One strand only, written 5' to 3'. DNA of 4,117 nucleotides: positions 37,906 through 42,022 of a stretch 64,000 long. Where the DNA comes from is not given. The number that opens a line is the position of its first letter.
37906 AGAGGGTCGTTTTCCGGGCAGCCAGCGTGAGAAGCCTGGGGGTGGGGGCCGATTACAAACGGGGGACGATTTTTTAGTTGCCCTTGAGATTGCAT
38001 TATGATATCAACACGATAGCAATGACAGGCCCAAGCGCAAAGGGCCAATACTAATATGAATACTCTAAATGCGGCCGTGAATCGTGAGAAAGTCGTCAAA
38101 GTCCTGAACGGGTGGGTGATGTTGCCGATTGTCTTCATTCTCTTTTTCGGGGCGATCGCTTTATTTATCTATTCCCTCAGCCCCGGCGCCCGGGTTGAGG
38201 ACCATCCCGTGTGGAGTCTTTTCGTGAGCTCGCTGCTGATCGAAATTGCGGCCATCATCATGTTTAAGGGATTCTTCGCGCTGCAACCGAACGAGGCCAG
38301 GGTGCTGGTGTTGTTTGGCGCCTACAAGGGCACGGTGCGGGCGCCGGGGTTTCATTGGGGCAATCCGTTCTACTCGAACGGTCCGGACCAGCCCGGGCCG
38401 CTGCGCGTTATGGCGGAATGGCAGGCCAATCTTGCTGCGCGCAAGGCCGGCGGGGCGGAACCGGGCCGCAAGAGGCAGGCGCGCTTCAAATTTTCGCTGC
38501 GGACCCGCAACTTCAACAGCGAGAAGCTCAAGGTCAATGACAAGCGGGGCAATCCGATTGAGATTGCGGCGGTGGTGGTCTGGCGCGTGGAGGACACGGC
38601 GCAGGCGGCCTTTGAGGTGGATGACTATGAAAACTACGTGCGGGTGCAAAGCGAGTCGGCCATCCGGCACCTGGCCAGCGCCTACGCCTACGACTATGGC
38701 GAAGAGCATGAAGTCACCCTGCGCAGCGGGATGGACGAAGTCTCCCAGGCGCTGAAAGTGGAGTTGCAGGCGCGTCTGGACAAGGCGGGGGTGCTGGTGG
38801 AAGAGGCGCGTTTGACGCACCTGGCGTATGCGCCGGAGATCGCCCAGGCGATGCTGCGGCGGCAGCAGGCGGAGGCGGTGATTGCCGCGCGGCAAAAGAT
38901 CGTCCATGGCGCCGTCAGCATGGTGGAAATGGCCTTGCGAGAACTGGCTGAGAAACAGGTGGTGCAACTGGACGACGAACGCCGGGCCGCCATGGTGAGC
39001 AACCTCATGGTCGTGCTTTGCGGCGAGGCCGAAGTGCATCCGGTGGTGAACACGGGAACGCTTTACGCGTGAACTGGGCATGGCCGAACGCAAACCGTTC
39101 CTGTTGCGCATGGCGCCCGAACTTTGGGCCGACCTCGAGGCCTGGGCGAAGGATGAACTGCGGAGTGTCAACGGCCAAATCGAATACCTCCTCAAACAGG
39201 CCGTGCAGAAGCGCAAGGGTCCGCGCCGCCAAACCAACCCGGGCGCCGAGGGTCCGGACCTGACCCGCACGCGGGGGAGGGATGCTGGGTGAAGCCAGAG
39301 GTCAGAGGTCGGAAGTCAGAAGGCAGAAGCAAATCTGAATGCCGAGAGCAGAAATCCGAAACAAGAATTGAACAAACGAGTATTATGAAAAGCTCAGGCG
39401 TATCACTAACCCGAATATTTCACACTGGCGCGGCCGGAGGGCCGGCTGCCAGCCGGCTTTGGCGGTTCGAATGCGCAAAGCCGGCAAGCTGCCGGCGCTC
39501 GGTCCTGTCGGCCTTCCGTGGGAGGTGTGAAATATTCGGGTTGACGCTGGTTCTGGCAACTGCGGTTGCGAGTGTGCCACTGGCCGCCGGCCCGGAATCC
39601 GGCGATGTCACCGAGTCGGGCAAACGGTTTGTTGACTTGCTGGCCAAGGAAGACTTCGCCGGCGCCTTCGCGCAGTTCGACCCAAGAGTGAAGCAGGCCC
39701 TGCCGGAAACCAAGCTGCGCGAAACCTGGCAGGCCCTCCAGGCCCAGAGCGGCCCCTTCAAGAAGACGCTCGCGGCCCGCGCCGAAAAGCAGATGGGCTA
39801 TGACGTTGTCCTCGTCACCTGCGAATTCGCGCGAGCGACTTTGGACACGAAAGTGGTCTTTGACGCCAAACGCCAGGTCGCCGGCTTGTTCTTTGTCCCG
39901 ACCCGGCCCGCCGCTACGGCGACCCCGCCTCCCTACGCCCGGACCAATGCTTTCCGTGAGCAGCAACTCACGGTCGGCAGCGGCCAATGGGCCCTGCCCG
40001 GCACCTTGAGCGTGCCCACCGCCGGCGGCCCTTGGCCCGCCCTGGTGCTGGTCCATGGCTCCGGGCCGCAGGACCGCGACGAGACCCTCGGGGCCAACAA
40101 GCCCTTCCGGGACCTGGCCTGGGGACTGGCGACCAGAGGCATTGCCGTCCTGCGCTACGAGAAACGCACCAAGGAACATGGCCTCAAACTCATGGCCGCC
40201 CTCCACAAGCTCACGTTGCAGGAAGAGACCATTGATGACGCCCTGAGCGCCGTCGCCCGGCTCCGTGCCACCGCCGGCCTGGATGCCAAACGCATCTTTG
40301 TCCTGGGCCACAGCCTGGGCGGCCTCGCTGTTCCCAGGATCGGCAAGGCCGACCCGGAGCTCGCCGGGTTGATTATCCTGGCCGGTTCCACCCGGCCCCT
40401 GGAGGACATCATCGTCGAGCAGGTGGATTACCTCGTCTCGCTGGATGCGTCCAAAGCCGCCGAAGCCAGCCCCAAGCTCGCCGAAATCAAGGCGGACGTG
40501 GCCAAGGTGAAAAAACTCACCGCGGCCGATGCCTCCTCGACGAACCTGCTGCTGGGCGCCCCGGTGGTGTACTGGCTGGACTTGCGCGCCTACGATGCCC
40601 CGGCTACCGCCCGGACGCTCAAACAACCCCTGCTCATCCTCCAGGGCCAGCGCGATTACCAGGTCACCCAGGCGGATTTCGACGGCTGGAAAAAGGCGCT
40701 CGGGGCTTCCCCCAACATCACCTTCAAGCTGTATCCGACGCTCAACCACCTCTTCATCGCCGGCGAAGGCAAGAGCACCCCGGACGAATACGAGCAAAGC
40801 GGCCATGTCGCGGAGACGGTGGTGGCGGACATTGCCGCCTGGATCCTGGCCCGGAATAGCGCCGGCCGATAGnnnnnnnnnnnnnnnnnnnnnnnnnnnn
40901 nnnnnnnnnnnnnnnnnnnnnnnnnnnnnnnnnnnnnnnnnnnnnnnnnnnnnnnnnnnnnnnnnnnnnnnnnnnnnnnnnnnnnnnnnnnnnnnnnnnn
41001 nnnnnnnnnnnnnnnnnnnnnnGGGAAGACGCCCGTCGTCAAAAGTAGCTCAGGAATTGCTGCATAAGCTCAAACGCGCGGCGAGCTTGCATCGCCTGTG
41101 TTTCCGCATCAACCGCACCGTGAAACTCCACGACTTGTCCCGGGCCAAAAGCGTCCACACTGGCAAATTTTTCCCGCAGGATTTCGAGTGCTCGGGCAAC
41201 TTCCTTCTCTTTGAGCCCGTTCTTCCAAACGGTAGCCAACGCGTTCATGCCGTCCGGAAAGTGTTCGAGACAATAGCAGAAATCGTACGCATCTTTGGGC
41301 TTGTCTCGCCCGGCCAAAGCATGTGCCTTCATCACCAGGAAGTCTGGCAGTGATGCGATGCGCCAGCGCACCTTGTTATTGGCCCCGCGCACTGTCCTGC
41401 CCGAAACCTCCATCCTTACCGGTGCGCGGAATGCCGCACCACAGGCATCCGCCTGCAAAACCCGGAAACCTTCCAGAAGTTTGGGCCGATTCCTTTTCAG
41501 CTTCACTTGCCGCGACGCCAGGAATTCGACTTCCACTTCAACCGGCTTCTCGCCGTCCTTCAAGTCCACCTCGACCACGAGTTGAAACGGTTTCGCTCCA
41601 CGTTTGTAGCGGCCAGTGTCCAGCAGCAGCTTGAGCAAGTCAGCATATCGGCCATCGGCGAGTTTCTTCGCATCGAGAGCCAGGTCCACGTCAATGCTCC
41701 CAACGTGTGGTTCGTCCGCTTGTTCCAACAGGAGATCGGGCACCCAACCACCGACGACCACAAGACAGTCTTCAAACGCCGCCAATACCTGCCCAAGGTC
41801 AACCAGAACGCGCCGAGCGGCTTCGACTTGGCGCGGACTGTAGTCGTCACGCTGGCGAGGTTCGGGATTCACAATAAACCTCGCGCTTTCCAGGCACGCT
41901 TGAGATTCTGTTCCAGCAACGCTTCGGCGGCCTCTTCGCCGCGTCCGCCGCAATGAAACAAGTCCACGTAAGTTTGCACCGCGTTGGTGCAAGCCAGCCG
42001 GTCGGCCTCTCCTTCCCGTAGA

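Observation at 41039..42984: AbiE-like type IV toxin-antitoxin pair whose antitoxin-like partner carries an N-terminal PD-(D/E)xK module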

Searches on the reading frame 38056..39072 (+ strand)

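Call 60: search_protein_families(library=pfam, proteins=[window:38056-39072:+], max_evalue=0.001)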
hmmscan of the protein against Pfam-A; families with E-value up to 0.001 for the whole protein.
window:38056-39072:+ (338 aa): 1 family
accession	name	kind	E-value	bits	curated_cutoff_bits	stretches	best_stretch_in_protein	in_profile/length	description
PF01145.31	Band_7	-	5.7e-26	92.1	23.6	1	77-281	4-170/176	SPFH domain / Band 7 family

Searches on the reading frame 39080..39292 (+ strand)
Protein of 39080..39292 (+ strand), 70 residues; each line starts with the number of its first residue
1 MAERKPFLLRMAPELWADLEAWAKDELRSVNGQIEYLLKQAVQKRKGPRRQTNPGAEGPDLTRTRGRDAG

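Call 60: search_protein_families(library=pfam, proteins=[window:39080-39292:+], max_evalue=0.001)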
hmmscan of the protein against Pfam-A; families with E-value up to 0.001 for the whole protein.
window:39080-39292:+ (70 aa): 1 family
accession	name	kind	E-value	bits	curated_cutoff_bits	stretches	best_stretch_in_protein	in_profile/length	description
PF07878.17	RHH_5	-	5.8e-07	29.6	26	1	14-46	11-43/43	CopG-like RHH_1 or ribbon-helix-helix domain, RHH_5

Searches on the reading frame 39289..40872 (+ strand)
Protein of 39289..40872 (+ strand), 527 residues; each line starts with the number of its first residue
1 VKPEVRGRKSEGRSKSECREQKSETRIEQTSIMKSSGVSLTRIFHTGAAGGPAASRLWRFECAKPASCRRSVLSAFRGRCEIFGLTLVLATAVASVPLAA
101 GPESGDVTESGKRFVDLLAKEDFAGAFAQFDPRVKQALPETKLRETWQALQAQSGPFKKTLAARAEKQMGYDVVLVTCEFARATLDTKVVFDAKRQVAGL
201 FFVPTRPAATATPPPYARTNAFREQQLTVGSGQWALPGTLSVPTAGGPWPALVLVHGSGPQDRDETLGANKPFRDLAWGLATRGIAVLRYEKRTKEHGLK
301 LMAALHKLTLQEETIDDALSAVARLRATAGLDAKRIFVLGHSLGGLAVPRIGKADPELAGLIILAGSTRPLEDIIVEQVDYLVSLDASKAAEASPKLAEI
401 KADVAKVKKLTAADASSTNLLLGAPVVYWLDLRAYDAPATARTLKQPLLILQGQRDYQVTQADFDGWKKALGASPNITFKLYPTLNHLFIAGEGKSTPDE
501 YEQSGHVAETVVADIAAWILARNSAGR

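Call 60: search_protein_families(library=pfam, proteins=[window:39289-40872:+], max_evalue=0.001)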
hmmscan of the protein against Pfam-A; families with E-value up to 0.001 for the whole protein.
window:39289-40872:+ (527 aa): 5 families
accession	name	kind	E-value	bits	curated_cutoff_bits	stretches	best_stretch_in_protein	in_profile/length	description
PF13026.12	DUF3887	-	6.3e-18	65.7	31.8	1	113-200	3-91/91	Protein of unknown function (DUF3887)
PF12146.15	Hydrolase_4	-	9.3e-10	38.6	27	1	273-489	20-234/239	Serine aminopeptidase, S33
PF01738.24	DLH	-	3.5e-08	33.8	21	0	437-500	135-199/217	Dienelactone hydrolase family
PF00326.27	Peptidase_S9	-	2.5e-06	27.6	22.6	0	281-350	11-80/213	Prolyl oligopeptidase family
PF12697.13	Abhydrolase_6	-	8.3e-06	27.1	26.3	1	252-465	1-184/217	Alpha/beta hydrolase family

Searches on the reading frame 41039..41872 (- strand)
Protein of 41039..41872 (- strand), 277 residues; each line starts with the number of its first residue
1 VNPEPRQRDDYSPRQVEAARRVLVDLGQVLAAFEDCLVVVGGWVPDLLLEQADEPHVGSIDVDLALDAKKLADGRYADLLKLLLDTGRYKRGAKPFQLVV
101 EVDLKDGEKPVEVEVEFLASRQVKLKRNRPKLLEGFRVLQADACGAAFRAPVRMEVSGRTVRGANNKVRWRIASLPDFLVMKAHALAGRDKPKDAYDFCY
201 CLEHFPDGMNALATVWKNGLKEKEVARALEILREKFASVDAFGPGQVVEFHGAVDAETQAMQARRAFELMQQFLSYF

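Call 3: search_protein_families(library=pfam, proteins=[window:41039-41872:-], max_evalue=1)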
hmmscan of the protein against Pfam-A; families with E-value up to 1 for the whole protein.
window:41039-41872:- (277 aa): 2 families
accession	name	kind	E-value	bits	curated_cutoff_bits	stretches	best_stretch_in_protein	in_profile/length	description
PF08843.17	AbiEii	-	6.1e-07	30.1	22.5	1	32-225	10-191/238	Nucleotidyl transferase AbiEii toxin, Type IV TA system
PF01743.26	PolyA_pol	-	0.017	15.9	23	1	38-69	2-27/126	Poly A polymerase head domain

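Call 4: search_protein_families(library=ncbifam, proteins=[window:41039-41872:-], max_evalue=1)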
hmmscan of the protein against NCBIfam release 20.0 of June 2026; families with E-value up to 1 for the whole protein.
window:41039-41872:- (277 aa): 0 families

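Call 5: search_protein_families(library=padloc, proteins=[window:41039-41872:-], max_evalue=1)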
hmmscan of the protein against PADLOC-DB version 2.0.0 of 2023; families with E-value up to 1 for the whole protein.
window:41039-41872:- (277 aa): 2 families
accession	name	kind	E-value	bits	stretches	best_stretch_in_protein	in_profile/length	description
PDLC02307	AbiEii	-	1.7e-06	26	1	150-211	90-154/219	AbiEii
PDLC02328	AbiEii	-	0.056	11.4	1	147-210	84-150/203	AbiEii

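Call 47: search_solved_structures(query=window:41039-41872:-, max_evalue=10, show_alignments=2)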
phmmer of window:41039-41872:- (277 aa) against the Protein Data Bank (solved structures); distinct sequences matched with E-value up to 10: 6.
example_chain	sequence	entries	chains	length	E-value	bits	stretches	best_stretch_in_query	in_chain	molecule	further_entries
4ds7_A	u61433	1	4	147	0.36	13.6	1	79-151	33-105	Calmodulin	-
2lhh_A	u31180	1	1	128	0.53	13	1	82-151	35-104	Calmodulin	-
1lkj_A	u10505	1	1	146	0.64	12.8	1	83-152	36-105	Calmodulin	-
6oqq_B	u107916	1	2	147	0.64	12.7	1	83-152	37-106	Calmodulin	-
2lhi_A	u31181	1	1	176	0.94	12.2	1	84-151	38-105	Calmodulin,Serine/threonine-protein phosphatase 2B catalytic subunit A1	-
3orq_A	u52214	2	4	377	1.2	11.8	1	125-169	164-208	N5-Carboxyaminoimidazole ribonucleotide synthetase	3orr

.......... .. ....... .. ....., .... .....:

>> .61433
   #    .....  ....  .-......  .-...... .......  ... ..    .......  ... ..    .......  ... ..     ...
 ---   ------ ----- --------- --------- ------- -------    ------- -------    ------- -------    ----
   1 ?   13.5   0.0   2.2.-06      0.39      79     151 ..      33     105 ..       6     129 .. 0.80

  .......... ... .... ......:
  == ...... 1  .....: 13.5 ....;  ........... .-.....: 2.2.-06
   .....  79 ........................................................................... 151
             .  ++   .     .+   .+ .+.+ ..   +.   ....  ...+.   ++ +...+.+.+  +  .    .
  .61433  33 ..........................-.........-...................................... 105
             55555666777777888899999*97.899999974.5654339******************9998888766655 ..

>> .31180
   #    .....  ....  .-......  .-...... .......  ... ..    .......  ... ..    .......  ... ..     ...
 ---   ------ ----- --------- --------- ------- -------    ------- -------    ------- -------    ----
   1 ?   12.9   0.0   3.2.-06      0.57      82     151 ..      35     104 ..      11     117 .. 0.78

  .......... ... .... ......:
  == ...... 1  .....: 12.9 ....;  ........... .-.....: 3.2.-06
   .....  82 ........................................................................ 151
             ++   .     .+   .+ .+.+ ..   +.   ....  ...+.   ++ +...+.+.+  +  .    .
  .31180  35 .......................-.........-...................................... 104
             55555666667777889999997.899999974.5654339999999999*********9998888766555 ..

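Call 48: find_homologous_proteins(query=window:41039-41872:-)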
Query window:41039-41872:- (277 aa): 2370 proteins with E <= 0.001 among 8000 candidates; the best 120 are listed.
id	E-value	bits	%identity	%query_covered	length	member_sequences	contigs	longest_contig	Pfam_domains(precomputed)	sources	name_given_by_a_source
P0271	1.2e-164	564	92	99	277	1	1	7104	PF08843.18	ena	-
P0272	1.0e-163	561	91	100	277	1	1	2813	PF08843.18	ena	-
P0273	2.1e-163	560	91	100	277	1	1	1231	PF08843.18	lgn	-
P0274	9.3e-163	558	91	100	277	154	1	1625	PF08843.18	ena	-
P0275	2.8e-162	557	91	99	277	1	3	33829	PF08843.18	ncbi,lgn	-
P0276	5.1e-161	553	90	100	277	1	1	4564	PF08843.18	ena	-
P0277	5.3e-161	552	90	100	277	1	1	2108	PF08843.18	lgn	-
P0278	1.0e-160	552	90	100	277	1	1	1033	PF08843.18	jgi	-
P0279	1.6e-160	551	90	100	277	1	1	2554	PF08843.18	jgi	jgi:predicted nucleotidyltransferase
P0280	2.0e-160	551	90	100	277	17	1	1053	PF08843.18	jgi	jgi:hypothetical protein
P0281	3.3e-160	550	89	99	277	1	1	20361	PF08843.18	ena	-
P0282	5.7e-160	549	89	100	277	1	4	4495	PF08843.18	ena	-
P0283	9.8e-160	548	90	100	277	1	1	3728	PF08843.18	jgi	jgi:predicted nucleotidyltransferase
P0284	1.4e-159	548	89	100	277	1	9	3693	PF08843.18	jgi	jgi:predicted nucleotidyltransferase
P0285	2.5e-157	540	87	100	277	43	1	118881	PF08843.18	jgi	-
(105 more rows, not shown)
